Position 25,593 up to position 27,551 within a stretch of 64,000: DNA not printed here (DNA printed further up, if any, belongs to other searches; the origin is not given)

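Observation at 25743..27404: PilT/PilU-type ATPase fused in frame to a class III nucleotidyl-cyclase homology domain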

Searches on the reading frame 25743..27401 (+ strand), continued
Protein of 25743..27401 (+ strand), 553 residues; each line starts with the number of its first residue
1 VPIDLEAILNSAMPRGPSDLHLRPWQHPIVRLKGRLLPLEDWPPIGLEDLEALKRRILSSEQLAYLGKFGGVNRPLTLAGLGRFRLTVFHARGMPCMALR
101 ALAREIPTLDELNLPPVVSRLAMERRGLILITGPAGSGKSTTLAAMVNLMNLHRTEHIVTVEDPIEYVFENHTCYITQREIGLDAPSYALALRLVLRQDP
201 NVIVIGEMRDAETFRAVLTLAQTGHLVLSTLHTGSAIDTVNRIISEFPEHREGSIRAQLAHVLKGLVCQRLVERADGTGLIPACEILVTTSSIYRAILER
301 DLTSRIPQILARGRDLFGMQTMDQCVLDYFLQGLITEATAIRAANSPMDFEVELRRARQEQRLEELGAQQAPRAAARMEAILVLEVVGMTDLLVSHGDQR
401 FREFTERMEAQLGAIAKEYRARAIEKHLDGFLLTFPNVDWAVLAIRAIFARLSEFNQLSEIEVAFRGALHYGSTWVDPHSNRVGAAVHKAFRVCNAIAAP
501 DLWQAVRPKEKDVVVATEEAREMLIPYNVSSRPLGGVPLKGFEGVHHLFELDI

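Call 84: find_encoding_contigs(protein=P0109, flank=7000, max_places=1)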
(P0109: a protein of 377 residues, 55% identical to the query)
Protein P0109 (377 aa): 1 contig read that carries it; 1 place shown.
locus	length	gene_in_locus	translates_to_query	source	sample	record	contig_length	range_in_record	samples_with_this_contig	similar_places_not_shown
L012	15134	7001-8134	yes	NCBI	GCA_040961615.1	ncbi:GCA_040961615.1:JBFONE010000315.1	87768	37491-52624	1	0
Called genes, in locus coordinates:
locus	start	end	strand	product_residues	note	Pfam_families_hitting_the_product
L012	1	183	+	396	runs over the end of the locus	PF00083:Sugar_tr (weak), PF05977:MFS_3, PF07690:MFS_1, PF12832:MFS_1_like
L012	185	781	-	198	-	PF15956:DUF4760 (weak)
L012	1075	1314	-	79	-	PF00364:Biotin_lipoyl, PF25997:BSH_YhbJ (weak)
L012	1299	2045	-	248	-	PF00198:2-oxoacid_dh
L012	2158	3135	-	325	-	PF02779:Transket_pyr, PF02780:Transketolase_C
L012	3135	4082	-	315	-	PF00676:E1_dh, PF02775:TPP_enzyme_C (faint)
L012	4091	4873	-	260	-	PF01144:CoA_trans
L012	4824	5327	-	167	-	PF01144:CoA_trans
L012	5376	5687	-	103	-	PF01144:CoA_trans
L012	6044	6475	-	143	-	PF13474:SnoaL_3, PF14534:DUF4440, PF12680:SnoaL_2 (weak)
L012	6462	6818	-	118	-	PF00355:Rieske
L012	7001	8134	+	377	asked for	PF00437:T2SSE, PF13401:AAA_22 (faint)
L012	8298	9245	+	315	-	PF00005:ABC_tran, PF13304:AAA_21, PF13732:DrrA1-3_C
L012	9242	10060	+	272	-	PF01061:ABC2_membrane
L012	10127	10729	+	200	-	PF05724:TPMT (weak), PF13489:Methyltransf_23, PF03848:TehB, PF05175:MTS (weak), PF13847:Methyltransf_31, PF08241:Methyltransf_11, PF08242:Methyltransf_12, PF13649:Methyltransf_25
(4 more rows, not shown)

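Call 85: find_encoding_contigs(protein=P0114, flank=7000, max_places=1)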
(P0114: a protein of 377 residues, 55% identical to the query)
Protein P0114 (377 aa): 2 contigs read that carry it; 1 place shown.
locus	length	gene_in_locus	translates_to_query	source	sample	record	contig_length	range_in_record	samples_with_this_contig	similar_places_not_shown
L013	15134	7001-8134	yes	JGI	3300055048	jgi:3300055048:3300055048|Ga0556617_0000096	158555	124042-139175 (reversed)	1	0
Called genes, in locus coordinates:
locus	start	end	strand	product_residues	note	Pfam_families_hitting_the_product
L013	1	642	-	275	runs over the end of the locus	PF00950:ABC-3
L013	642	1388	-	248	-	PF00005:ABC_tran, PF13304:AAA_21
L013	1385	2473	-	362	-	PF01297:ZnuA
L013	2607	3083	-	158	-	PF01475:FUR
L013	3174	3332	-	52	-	-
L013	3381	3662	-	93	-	PF00581:Rhodanese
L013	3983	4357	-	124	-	PF11604:CusF_Ec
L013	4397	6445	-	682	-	PF05425:CopD, PF00034:Cytochrom_C, PF13442:Cytochrome_CBB3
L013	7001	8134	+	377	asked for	PF00437:T2SSE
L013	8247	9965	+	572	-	PF19864:Radical_SAM_N2, PF02310:B12-binding (faint), PF04055:Radical_SAM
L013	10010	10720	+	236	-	PF06778:Chlor_dismutase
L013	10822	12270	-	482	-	PF14691:Fer4_20, PF07992:Pyr_redox_2, PF00070:Pyr_redox, PF01266:DAO (weak), PF07992:Pyr_redox_2, PF13450:NAD_binding_8, PF01593:Amino_oxidase, PF07992:Pyr_redox_2, +5 more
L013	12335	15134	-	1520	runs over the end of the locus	PF00310:GATase_2, PF04898:Glu_syn_central, PF01645:Glu_synthase, PF01493:GXGXG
